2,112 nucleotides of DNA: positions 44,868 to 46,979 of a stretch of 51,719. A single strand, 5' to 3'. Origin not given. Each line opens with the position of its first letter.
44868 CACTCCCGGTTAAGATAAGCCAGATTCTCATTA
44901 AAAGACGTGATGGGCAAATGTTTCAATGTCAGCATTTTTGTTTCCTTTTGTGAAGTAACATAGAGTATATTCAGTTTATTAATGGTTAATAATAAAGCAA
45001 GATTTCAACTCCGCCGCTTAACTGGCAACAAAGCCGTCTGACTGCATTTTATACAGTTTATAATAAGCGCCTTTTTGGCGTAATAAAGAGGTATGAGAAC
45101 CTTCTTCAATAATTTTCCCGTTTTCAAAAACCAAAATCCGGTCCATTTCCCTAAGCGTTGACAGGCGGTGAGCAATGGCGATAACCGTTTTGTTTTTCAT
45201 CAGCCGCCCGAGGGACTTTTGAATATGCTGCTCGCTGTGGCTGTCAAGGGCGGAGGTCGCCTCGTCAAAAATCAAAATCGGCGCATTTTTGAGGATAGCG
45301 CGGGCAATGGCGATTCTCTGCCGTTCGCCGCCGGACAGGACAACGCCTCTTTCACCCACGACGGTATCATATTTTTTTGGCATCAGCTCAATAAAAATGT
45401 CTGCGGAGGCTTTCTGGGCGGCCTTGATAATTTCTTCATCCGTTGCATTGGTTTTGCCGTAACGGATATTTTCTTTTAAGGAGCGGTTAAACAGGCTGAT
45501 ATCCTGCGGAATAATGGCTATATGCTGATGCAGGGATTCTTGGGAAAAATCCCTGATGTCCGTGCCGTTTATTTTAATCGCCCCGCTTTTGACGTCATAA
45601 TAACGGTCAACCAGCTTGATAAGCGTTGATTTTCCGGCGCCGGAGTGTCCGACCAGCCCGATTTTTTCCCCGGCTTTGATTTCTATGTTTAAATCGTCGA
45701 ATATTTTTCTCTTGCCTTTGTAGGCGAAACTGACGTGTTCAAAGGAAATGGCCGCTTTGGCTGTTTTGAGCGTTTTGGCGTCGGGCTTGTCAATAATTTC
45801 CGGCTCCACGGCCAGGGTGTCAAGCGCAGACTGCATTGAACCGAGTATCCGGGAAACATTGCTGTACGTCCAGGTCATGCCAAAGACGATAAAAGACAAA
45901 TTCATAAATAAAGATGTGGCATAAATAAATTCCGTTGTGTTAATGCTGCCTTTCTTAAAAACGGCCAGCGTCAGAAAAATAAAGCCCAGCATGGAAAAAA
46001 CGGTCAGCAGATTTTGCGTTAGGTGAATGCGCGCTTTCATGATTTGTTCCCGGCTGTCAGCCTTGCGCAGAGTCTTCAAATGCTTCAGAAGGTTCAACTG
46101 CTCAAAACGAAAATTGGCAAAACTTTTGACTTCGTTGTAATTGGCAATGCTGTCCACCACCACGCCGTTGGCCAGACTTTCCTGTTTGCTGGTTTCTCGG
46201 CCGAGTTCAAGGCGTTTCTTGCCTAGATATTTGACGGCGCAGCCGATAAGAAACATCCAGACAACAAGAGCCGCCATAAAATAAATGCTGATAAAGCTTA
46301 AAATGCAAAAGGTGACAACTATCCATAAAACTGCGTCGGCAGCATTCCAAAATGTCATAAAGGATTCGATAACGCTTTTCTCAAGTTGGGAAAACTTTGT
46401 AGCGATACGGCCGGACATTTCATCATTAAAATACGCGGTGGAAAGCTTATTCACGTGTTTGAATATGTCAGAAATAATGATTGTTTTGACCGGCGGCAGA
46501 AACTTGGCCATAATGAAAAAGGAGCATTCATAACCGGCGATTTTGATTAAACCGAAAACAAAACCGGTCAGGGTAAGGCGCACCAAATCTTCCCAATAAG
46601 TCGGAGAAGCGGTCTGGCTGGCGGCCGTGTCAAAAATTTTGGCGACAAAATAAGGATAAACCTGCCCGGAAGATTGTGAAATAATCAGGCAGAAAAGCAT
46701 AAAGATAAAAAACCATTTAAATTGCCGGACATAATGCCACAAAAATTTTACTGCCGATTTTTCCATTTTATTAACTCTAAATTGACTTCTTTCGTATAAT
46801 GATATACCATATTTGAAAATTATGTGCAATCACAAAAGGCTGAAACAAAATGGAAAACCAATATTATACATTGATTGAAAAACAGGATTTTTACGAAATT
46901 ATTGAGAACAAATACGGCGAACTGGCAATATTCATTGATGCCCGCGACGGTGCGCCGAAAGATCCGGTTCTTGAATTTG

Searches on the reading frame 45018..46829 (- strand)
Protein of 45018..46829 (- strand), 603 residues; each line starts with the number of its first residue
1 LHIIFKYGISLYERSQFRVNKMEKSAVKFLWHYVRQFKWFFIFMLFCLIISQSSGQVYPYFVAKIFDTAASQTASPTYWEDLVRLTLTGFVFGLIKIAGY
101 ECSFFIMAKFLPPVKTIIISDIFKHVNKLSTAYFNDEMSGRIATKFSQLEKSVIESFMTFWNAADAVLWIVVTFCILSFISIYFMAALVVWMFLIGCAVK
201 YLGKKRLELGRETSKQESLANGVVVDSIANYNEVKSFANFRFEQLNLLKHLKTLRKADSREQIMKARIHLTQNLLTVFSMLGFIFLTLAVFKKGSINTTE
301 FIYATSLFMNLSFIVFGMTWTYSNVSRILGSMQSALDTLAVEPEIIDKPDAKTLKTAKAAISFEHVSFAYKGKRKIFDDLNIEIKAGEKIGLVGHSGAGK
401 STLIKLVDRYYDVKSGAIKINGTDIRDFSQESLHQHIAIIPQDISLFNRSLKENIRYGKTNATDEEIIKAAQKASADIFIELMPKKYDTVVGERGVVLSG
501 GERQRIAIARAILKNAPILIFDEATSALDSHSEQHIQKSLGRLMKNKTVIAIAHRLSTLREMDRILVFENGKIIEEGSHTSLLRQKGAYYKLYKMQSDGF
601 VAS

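Call 9: search_protein_families(library=pfam, proteins=[window:45018-46829:-])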
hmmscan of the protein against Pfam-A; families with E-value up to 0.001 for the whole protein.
window:45018-46829:- (603 aa): 5 families
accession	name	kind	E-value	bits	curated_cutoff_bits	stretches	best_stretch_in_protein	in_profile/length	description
PF00005.33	ABC_tran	-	5.6e-33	114.9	25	1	378-526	2-137/137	ABC transporter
PF00664.28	ABC_membrane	-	7.1e-20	72.3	28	1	41-313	1-272/274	ABC transporter transmembrane region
PF02463.25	SMC_N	-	1.3e-08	35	40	1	409-566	102-209/220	RecF/RecN/SMC N terminal domain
PF03193.22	RsgA_GTPase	-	0.00029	21.1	30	1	352-419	73-138/174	RsgA GTPase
PF00004.35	AAA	-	0.00099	20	21.2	0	392-560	3-115/131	ATPase family associated with various cellular activities (AAA)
